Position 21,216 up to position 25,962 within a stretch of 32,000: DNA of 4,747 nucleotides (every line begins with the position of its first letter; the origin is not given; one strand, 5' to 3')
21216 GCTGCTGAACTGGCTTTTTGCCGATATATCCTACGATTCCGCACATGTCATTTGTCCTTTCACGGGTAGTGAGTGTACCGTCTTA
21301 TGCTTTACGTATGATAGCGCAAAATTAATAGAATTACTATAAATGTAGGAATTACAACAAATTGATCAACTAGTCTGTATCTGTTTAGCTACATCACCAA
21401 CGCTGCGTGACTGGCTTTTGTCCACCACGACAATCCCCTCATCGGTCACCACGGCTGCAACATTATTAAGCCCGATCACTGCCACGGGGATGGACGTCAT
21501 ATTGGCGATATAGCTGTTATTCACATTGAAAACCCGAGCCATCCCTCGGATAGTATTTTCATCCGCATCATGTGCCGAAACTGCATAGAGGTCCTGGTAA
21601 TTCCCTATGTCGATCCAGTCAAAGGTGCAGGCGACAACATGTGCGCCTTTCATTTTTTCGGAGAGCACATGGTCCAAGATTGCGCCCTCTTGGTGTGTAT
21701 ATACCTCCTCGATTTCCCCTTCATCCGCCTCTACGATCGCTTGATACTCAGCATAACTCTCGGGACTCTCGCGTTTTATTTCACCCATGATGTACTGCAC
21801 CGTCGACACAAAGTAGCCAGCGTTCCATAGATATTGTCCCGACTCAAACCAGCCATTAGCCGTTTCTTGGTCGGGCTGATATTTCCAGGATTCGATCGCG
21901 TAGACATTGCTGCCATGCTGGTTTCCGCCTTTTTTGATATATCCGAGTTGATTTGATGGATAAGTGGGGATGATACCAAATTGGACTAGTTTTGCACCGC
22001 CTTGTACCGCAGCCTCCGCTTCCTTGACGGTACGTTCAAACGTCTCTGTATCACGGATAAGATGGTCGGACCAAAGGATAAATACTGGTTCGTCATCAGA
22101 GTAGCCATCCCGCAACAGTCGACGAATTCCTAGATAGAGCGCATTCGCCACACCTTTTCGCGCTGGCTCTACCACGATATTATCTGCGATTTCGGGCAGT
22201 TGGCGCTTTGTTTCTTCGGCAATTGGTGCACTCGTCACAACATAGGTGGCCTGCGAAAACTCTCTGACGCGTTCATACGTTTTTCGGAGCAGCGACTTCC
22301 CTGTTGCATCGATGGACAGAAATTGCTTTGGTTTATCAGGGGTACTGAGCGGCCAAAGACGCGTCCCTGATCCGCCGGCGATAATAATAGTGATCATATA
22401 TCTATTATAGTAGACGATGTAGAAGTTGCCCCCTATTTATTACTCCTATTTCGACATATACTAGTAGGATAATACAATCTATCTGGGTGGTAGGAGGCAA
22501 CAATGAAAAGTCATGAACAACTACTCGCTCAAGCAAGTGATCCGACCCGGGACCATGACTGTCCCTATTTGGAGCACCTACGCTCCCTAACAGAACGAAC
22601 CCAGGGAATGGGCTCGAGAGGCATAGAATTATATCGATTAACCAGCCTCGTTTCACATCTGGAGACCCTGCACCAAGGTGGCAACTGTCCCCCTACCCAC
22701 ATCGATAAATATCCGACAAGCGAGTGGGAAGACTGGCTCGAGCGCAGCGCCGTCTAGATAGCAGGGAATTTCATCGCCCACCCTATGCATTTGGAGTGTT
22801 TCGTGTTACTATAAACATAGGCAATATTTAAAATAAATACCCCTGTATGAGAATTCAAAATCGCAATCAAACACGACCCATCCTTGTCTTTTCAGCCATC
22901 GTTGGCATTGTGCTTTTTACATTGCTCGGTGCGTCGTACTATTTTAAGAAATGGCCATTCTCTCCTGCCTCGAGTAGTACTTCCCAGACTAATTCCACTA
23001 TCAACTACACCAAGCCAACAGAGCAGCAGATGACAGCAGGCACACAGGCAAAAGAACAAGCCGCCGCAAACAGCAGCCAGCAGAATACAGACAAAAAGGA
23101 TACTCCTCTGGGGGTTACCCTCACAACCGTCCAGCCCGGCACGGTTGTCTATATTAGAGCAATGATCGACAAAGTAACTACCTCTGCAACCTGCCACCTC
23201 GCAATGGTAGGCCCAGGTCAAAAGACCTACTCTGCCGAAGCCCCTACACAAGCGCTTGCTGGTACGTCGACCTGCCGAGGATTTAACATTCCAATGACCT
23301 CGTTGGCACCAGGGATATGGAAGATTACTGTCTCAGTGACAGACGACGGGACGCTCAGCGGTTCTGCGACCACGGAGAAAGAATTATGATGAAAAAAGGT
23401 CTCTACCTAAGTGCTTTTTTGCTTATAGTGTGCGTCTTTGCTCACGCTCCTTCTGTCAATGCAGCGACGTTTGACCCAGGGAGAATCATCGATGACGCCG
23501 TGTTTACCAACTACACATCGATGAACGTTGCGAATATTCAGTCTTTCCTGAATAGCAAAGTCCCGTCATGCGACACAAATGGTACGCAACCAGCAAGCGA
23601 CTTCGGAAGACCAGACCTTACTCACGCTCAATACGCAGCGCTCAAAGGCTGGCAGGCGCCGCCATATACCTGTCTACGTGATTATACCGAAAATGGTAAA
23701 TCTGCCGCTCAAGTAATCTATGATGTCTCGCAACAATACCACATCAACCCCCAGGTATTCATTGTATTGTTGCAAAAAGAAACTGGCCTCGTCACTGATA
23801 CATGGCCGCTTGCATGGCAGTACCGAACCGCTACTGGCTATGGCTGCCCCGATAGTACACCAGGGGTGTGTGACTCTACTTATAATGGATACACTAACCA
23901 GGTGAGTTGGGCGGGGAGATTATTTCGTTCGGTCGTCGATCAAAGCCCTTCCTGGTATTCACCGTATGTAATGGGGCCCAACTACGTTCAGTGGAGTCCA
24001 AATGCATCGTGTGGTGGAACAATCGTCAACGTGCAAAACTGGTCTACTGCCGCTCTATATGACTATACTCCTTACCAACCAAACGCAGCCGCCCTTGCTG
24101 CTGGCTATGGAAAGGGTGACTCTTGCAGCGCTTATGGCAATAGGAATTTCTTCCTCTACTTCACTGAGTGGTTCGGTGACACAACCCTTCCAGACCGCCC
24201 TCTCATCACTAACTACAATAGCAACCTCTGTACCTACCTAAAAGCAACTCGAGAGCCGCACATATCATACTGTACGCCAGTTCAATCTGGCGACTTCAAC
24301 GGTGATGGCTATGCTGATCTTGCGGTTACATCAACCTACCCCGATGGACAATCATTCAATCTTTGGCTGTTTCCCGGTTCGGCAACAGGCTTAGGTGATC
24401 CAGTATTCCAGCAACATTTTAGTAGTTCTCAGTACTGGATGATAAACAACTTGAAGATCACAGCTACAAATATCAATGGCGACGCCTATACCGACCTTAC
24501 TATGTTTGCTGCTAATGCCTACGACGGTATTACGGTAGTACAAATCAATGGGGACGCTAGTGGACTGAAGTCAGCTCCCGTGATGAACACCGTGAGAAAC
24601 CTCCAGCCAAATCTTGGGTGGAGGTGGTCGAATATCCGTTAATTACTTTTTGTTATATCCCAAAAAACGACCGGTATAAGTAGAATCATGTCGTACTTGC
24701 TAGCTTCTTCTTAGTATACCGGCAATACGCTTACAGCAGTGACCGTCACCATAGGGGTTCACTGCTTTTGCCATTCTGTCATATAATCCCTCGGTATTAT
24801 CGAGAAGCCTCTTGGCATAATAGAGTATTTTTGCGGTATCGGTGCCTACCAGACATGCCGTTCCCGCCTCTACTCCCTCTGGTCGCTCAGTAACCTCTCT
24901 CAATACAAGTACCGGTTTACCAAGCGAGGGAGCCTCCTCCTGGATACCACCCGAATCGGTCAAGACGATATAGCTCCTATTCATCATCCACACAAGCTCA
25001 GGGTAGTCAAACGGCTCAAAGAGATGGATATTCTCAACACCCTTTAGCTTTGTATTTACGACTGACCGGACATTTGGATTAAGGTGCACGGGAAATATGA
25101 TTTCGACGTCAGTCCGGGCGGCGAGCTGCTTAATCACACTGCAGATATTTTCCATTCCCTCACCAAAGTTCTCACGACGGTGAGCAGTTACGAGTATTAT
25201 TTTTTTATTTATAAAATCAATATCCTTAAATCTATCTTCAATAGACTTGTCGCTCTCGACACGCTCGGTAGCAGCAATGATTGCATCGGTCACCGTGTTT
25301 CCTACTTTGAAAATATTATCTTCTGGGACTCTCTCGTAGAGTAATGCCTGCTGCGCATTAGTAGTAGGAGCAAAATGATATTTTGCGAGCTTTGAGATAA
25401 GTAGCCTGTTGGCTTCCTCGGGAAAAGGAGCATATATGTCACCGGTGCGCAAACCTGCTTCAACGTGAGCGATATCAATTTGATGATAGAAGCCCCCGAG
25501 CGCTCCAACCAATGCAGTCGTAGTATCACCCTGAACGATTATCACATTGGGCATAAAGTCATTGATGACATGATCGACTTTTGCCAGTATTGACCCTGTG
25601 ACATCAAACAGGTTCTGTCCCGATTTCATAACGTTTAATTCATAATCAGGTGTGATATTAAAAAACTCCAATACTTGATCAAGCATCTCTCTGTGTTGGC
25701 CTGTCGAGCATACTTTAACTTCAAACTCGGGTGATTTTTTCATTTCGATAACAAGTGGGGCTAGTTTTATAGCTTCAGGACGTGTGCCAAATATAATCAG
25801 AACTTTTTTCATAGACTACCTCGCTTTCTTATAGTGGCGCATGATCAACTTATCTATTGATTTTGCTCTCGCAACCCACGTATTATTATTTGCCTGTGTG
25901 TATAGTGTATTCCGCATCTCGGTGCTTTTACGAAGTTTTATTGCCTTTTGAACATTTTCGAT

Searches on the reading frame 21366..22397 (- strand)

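Call 57: search_protein_families(library=pfam, proteins=[window:21366-22397:-], max_evalue=0.00001)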
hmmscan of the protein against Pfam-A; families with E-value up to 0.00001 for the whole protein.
window:21366-22397:- (343 aa): 2 families
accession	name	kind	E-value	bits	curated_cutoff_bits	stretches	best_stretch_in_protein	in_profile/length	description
PF00483.29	NTP_transferase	-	4e-34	118.7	21.2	1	3-279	2-244/245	Nucleotidyl transferase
PF12804.13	NTP_transf_3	-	1.7e-08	35.3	27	1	4-129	2-113/160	MobA-like NTP transferase domain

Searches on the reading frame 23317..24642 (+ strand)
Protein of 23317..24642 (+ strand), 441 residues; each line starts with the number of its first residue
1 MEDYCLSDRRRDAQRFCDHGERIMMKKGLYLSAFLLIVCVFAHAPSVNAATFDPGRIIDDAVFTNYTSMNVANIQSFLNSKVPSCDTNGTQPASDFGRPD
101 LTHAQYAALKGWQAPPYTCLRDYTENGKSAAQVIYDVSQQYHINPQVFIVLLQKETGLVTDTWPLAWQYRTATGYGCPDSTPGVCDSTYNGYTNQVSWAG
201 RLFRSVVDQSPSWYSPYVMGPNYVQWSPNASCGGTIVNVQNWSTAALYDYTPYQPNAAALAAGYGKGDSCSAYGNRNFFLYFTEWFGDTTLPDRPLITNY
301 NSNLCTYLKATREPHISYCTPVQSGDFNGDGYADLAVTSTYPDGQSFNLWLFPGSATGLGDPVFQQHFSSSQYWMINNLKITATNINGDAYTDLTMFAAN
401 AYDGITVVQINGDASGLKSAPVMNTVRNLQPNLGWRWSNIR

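Call 57: search_protein_families(library=pfam, proteins=[window:23317-24642:+], max_evalue=0.00001)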
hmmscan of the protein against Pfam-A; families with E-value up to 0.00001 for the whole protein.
window:23317-24642:+ (441 aa): 1 family
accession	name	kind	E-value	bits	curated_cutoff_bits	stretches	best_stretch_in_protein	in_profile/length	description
PF01839.29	FG-GAP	-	1.1e-09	38.4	22.1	1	323-343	6-26/37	FG-GAP repeat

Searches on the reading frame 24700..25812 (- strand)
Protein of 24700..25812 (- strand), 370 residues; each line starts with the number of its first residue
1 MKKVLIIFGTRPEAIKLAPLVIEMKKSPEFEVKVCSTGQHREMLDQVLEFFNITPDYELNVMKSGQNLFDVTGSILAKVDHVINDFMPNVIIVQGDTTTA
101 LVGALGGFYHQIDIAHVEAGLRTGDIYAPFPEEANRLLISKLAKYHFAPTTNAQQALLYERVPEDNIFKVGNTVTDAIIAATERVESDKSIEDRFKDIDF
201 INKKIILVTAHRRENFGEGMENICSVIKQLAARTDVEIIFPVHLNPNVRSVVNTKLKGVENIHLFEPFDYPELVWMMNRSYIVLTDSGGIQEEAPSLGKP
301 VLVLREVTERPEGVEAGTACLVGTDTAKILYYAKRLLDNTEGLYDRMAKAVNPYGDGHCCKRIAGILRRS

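Call 57: search_protein_families(library=pfam, proteins=[window:24700-25812:-], max_evalue=0.00001)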
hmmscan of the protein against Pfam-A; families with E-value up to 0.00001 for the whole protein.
window:24700-25812:- (370 aa): 1 family
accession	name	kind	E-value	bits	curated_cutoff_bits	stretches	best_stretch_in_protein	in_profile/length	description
PF02350.25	Epimerase_2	-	1.8e-120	402.4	30.6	1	23-367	2-346/347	UDP-N-acetylglucosamine 2-epimerase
